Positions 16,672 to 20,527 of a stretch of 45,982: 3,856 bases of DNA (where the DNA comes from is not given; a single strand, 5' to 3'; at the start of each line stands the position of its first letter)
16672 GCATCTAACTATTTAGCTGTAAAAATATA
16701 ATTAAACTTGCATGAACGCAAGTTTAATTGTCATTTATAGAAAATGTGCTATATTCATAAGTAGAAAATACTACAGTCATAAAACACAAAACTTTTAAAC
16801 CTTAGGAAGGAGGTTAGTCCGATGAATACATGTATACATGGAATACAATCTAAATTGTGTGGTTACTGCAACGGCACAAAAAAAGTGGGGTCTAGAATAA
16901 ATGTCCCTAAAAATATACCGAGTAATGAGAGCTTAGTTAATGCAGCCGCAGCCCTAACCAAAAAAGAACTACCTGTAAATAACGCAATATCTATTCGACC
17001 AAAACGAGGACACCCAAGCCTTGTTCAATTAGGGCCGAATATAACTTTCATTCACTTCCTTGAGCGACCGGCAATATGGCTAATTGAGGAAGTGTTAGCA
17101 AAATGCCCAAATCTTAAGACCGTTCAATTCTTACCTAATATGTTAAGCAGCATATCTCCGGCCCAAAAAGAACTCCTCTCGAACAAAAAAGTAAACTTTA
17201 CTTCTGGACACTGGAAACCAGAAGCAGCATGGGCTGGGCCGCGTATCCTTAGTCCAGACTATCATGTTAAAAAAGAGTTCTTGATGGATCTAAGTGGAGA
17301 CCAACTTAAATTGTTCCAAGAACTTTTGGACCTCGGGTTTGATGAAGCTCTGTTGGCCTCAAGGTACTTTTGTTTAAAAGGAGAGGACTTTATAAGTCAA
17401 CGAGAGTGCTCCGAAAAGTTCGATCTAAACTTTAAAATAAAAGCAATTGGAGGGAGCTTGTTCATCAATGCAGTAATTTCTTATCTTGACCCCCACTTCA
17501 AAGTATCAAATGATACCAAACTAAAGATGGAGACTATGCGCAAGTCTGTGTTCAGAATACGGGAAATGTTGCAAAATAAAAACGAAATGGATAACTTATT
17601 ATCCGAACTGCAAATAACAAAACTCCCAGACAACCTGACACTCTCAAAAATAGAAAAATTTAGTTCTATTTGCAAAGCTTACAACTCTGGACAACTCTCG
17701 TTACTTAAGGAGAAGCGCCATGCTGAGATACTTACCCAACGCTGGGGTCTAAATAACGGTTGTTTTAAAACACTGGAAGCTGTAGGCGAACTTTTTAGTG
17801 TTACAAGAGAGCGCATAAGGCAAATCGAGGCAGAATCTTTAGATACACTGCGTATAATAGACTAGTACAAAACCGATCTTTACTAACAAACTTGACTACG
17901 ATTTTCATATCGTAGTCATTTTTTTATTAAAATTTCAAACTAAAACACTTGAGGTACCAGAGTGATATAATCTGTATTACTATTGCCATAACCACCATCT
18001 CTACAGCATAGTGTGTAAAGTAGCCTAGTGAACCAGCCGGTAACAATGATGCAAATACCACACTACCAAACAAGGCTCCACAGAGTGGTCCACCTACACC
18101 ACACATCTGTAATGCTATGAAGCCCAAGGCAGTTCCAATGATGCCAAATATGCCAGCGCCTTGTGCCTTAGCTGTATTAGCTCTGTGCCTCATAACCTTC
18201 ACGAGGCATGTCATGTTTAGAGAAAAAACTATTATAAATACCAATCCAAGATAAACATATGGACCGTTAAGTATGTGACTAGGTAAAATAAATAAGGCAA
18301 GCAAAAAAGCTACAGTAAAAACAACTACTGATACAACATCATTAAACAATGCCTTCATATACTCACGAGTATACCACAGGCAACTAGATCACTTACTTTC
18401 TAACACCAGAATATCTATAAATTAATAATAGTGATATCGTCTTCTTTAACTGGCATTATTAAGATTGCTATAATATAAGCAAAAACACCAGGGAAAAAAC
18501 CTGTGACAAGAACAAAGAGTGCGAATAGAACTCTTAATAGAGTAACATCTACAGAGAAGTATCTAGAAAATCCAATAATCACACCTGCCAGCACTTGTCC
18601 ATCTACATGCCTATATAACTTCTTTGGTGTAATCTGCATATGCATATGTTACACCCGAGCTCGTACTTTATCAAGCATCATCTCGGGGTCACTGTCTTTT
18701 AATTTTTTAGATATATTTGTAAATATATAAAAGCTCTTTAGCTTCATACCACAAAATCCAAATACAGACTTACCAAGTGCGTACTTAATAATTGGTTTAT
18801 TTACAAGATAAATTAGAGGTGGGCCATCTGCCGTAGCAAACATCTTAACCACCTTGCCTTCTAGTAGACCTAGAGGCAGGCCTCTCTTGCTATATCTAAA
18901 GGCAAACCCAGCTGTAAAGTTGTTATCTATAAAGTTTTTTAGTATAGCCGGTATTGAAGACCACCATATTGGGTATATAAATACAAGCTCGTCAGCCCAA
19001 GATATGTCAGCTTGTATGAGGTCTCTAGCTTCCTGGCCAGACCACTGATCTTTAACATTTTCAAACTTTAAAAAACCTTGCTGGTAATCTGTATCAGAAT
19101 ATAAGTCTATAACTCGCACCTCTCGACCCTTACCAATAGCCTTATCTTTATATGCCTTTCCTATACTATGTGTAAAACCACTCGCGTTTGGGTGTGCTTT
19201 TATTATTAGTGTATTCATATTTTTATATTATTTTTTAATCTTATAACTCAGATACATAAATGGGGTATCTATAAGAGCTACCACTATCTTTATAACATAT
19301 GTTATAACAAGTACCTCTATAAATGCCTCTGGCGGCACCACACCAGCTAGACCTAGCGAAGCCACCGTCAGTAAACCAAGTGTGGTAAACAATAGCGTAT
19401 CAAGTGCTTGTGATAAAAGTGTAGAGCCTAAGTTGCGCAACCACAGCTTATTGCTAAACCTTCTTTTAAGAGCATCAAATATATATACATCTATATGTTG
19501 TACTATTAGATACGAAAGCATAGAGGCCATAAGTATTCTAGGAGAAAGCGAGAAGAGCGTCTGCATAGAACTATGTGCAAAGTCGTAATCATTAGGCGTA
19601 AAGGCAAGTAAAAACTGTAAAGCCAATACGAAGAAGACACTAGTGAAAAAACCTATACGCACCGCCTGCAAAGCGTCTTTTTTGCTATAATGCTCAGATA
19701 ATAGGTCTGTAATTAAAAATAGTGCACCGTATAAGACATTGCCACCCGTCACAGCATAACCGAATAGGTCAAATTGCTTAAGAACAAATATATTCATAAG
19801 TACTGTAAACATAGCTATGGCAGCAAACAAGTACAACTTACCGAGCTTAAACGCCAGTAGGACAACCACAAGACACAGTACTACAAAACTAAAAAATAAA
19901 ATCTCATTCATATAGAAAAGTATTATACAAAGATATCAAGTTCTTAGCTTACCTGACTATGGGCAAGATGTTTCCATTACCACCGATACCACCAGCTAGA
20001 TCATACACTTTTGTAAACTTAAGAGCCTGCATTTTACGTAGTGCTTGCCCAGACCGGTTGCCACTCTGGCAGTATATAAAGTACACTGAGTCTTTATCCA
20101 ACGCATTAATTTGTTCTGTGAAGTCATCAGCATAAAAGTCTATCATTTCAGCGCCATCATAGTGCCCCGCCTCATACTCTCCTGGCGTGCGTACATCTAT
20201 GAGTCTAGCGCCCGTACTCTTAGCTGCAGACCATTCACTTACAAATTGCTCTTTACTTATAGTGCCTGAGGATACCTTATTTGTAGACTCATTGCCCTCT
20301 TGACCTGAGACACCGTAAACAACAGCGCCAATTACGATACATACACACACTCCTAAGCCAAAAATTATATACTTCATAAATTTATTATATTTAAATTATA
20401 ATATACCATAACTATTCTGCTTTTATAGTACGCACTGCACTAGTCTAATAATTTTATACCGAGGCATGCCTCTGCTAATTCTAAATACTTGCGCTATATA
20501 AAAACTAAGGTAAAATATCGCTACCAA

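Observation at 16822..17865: Cassette ORF has a near-textbook sigma-70 region-4 HTH but no recognisable regions 2/3, and begins with a Cys/His knuckle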

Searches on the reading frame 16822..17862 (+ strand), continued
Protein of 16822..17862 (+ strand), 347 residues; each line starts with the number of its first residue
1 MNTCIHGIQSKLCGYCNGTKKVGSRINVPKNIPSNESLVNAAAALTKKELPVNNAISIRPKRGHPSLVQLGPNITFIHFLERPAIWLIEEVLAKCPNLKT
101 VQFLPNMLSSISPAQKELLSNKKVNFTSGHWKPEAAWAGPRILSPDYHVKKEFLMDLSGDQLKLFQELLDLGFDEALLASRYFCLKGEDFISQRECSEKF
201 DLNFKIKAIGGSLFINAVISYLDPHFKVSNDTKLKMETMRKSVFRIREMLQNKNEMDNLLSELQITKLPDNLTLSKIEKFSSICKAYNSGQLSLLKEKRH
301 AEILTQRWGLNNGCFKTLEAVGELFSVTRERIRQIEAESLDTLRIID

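Call 74: search_dna_similar(query=window:16822-17691:+, collection=phages, mode=protein, max_evalue=0.01)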
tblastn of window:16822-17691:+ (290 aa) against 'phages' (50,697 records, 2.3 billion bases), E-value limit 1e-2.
No match.

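Call 75: search_dna_similar(query=window:16822-17691:+, collection=plasmids, mode=protein, max_evalue=0.01)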
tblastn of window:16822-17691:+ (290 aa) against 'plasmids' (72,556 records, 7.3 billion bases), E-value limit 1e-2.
No match.
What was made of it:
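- Tried and rejected: tblastn of the N-terminal 290 aa found nothing in phage or plasmid collections (calls 74, 75).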

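Call 76: search_protein_families(library=pfam, alignment_id=A4, max_evalue=0.01)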
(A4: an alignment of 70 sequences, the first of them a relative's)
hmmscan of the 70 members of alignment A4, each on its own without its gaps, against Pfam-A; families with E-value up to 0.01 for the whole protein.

A. member 1, P0001 (347 aa): 2 families
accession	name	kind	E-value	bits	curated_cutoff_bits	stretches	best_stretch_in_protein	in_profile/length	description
PF04545.22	Sigma70_r4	-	1.5e-08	34.5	24.1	1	299-344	8-49/50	Sigma-70, region 4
PF08004.16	DUF1699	-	0.00018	21.7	33.4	1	68-129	13-74/130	Protein of unknown function (DUF1699)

B. families by the number of members that match (of 70 scanned): 10 families
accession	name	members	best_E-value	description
PF04545.22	Sigma70_r4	64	1.4e-15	Sigma-70, region 4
PF08004.16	DUF1699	27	5.2e-06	Protein of unknown function (DUF1699)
PF10230.15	LIDHydrolase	1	0.00028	Lipid-droplet associated hydrolase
PF21531.3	Rv2175c_wHTH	1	0.00046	DNA-binding protein Rv2175c, wHTH domain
PF25220.1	Sororin_C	1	0.002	Sororin C-terminal region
PF13518.12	HTH_28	1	0.0026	Helix-turn-helix domain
PF04065.20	Not3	1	0.0036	Not1 N-terminal domain, CCR4-Not complex component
PF25304.1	WH_eIF2D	1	0.0042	eIF2D winged helix domain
PF06603.16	UpxZ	1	0.0057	UpxZ family of transcription anti-terminator antagonists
PF04967.18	HTH_10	1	0.0067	HTH DNA binding domain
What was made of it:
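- On DUF1699 / DUF1699_N: Twenty-seven of 70 relatives hit at E <= 0.01 (call 76).
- None of 70 relatives hits r2 or r3 (call 76).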

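Call 97: list_cluster_members(proteins=[P0079, P0080, P0081, P0082, P0083, P0084, P0085, P0086, P0087, P0088])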
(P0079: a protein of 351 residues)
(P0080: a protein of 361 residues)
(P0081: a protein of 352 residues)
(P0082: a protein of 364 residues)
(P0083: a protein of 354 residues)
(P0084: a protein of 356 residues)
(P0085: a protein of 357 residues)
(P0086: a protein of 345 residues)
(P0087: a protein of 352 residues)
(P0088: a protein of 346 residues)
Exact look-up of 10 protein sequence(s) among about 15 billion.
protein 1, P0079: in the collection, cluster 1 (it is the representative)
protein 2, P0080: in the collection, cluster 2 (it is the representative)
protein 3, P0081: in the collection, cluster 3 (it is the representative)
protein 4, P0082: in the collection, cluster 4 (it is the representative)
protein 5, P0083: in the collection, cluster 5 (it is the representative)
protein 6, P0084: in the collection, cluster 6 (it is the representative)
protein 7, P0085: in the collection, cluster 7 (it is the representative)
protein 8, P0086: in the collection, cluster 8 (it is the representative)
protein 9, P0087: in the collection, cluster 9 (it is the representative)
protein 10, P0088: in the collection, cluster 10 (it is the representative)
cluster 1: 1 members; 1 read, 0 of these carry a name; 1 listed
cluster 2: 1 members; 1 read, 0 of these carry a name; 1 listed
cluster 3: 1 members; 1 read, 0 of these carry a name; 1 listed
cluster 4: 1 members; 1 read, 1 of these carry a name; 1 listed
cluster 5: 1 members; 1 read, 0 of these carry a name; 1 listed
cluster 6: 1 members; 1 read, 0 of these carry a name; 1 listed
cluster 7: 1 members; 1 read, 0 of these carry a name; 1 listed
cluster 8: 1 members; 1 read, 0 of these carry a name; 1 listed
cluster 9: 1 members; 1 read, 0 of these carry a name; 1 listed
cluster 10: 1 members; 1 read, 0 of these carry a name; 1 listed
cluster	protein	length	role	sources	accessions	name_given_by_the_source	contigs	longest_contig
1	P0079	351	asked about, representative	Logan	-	-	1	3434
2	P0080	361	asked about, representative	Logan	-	-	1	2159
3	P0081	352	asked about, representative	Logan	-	-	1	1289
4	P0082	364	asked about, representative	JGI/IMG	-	hypothetical protein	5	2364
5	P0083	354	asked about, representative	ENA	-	-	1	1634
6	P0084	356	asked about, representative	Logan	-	-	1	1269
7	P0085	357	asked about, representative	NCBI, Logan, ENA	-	-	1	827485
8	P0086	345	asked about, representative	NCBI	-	-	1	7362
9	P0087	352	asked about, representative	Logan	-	-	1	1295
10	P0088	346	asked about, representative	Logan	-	-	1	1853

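Call 98: find_encoding_contigs(protein=P0084, flank=3000, max_places=3)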
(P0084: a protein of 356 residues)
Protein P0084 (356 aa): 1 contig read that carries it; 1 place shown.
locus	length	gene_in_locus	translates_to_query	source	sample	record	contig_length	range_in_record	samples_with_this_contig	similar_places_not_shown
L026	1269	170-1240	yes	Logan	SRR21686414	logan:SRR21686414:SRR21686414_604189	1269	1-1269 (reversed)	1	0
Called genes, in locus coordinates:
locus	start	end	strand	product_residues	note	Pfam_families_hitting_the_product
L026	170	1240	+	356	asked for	PF28505:DUF1699_N (weak)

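Call 99: find_encoding_contigs(protein=P0081, flank=3000, max_places=3)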
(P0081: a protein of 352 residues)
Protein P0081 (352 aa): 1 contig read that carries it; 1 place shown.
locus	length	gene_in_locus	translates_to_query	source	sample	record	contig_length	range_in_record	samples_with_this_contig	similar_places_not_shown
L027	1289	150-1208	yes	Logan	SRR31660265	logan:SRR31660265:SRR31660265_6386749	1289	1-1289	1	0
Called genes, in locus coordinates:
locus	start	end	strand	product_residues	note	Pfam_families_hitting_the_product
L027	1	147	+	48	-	?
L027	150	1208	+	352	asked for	PF04545:Sigma70_r4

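Call 100: find_encoding_contigs(protein=P0087, flank=3000, max_places=3)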
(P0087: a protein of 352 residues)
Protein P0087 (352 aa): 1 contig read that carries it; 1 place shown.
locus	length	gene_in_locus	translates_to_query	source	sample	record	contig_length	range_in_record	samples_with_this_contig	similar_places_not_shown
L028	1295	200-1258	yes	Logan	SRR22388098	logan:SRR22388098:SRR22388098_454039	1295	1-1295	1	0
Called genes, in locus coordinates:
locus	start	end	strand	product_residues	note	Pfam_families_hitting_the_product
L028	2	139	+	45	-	?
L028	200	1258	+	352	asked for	PF04545:Sigma70_r4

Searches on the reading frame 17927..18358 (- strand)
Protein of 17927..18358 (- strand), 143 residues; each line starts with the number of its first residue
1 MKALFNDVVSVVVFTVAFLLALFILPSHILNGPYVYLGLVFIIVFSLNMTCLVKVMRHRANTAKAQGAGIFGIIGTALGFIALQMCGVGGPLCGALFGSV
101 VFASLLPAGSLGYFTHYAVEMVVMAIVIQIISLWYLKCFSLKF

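Call 19: search_protein_families(library=pfam, proteins=[window:17930-18358:-], max_evalue=0.01)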
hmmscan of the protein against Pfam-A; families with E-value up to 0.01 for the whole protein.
window:17930-18358:- (143 aa): 0 families

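Call 25: find_encoding_contigs(protein=window:17927-18358:-, flank=6000, max_places=10)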
Protein window:17927-18358:- (143 aa): 1 contig read that carries it; 1 place shown.
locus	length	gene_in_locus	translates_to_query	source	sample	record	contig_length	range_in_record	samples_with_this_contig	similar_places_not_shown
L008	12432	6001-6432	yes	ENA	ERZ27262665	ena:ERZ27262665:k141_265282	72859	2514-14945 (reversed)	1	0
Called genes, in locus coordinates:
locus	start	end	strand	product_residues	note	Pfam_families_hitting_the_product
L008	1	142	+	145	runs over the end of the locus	PF01281:Ribosomal_L9_N, PF03948:Ribosomal_L9_C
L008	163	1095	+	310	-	PF01565:FAD_binding_4, PF02873:MurB_C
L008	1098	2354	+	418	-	PF08245:Mur_ligase_M, PF02875:Mur_ligase_C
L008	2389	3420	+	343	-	PF01820:Dala_Dala_lig_N, PF02786:CPSase_L_D2 (faint), PF07478:Dala_Dala_lig_C, PF02655:ATP-grasp_3 (weak)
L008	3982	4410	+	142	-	PF00581:Rhodanese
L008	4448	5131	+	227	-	PF02592:Vut_1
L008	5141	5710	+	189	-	PF02525:Flavodoxin_2, PF03358:FMN_red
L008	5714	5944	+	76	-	PF04024:PspC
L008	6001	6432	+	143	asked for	-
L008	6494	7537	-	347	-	PF28505:DUF1699_N, PF04545:Sigma70_r4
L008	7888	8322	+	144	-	PF02381:MraZ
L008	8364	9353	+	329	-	PF01135:PCMT (weak), PF01795:Methyltransf_5, PF13847:Methyltransf_31 (faint)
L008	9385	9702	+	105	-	-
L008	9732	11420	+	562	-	PF03717:PBP_dimer, PF00905:Transpeptidase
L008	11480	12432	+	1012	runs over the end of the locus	PF00580:UvrD-helicase, PF13245:AAA_19, PF13538:UvrD_C_2 (faint), PF13361:UvrD_C, PF12705:PDDEXK_1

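Call 70: find_homologous_proteins(query=window:17930-18358:-, max_evalue=0.001)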
Query window:17930-18358:- (143 aa): 6 proteins with E <= 0.001 among 49 candidates.
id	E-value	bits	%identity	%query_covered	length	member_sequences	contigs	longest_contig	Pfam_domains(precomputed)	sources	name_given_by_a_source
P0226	2.0e-83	295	100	100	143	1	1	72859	-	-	-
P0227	3.9e-58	213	71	98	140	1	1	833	-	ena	-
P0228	9.5e-57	209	69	98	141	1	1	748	-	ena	-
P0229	2.1e-55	205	69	98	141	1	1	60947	-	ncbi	-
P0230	1.1e-52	196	62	98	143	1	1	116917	-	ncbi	-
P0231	1.8e-46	176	61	98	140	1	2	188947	-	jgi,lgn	jgi:hypothetical protein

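Call 72: find_encoding_contigs(protein=P0229, flank=5000, max_places=2)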
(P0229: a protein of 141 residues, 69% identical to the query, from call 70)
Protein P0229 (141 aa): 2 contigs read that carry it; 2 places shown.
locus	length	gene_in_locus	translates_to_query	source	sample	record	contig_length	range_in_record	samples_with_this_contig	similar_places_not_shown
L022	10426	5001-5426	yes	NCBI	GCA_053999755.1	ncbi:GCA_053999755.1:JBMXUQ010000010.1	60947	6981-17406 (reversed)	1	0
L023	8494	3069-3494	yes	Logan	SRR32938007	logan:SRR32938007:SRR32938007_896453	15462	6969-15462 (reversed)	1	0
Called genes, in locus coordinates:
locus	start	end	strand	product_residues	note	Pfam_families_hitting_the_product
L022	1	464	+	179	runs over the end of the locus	PF04073:tRNA_edit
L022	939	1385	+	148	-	PF00581:Rhodanese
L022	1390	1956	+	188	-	PF02525:Flavodoxin_2, PF03358:FMN_red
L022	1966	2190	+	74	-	PF04024:PspC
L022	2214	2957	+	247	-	PF01145:Band_7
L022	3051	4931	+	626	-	PF13522:GATase_6, PF13537:GATase_7, PF01380:SIS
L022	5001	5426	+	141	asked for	-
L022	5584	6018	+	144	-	PF02381:MraZ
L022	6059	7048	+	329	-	PF01795:Methyltransf_5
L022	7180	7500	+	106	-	-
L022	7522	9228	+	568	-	PF03717:PBP_dimer, PF00905:Transpeptidase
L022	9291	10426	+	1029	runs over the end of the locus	PF12708:Pect-lyase_RHGA_epim, PF13884:Peptidase_S74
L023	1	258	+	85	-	?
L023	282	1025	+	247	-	PF01145:Band_7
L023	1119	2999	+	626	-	PF13522:GATase_6, PF13537:GATase_7, PF01380:SIS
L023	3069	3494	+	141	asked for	-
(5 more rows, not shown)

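Call 73: find_encoding_contigs(protein=P0230, flank=5000, max_places=2)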
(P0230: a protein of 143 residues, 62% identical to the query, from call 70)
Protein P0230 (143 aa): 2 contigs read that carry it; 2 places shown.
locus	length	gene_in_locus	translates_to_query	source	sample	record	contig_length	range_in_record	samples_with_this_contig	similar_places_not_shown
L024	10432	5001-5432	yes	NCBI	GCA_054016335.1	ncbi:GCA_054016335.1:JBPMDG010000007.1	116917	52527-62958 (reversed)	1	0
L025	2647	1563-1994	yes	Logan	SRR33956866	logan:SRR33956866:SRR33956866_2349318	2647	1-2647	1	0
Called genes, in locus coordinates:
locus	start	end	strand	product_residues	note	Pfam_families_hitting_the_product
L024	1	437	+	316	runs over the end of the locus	PF01565:FAD_binding_4, PF02873:MurB_C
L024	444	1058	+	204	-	PF00581:Rhodanese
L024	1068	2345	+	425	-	PF08245:Mur_ligase_M, PF02875:Mur_ligase_C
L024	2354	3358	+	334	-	PF01820:Dala_Dala_lig_N, PF02655:ATP-grasp_3 (weak), PF07478:Dala_Dala_lig_C, PF13535:ATP-grasp_4 (faint)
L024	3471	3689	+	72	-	PF04024:PspC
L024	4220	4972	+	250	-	PF01145:Band_7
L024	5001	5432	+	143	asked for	-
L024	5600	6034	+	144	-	PF02381:MraZ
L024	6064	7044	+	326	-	PF01795:Methyltransf_5, PF13649:Methyltransf_25 (faint), PF13847:Methyltransf_31 (faint)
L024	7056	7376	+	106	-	-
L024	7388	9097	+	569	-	PF03717:PBP_dimer, PF00905:Transpeptidase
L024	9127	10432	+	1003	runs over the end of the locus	PF00580:UvrD-helicase, PF13245:AAA_19, PF13361:UvrD_C, PF13538:UvrD_C_2 (faint), PF12705:PDDEXK_1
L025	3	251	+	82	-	?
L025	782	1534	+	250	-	PF01145:Band_7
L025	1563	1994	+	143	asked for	-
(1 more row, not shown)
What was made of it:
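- On Site-specific integrative element: Related genomes are also empty (calls 72, 73).
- More distant relatives have the membrane gene directly next to mraZ (calls 72, 73).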

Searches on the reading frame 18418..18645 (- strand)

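Call 19: search_protein_families(library=pfam, proteins=[window:18418-18645:-], max_evalue=0.01)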
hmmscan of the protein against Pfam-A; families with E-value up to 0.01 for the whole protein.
window:18418-18645:- (76 aa): 1 family
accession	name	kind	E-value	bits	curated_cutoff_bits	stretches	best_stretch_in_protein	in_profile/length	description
PF04024.17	PspC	-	8.8e-18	64.3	25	1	8-66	1-57/58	PspC domain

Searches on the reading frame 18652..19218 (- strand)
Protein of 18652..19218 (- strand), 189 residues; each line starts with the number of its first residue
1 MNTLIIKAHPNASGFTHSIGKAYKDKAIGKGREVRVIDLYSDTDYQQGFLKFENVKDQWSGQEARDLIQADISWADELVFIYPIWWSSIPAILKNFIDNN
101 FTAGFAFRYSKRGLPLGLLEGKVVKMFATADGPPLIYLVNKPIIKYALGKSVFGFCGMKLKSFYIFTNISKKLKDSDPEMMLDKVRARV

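Call 19: search_protein_families(library=pfam, proteins=[window:18652-19218:-], max_evalue=0.01)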
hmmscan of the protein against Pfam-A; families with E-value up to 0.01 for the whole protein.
window:18652-19218:- (189 aa): 2 families
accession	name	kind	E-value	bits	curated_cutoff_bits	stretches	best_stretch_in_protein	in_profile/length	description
PF02525.22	Flavodoxin_2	-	2.9e-34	118.9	27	1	1-186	1-195/198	Flavodoxin-like fold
PF03358.20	FMN_red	-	1.4e-10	41.4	24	1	1-102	1-98/152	NADPH-dependent FMN reductase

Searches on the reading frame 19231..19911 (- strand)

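Call 19: search_protein_families(library=pfam, proteins=[window:19231-19911:-], max_evalue=0.01)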
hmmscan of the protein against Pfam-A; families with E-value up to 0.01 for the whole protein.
window:19231-19911:- (227 aa): 1 family
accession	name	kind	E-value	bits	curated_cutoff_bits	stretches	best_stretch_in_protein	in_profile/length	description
PF02592.20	Vut_1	-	4.2e-43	147.8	27.2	1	55-221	1-151/152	Putative vitamin uptake transporter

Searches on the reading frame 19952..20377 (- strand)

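Call 19: search_protein_families(library=pfam, proteins=[window:19952-20377:-], max_evalue=0.01)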
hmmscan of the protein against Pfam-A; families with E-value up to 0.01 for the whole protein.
window:19952-20377:- (142 aa): 1 family
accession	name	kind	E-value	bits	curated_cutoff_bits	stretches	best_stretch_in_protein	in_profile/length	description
PF00581.25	Rhodanese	-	1.4e-14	54.8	22.2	1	55-131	12-96/102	Rhodanese-like domain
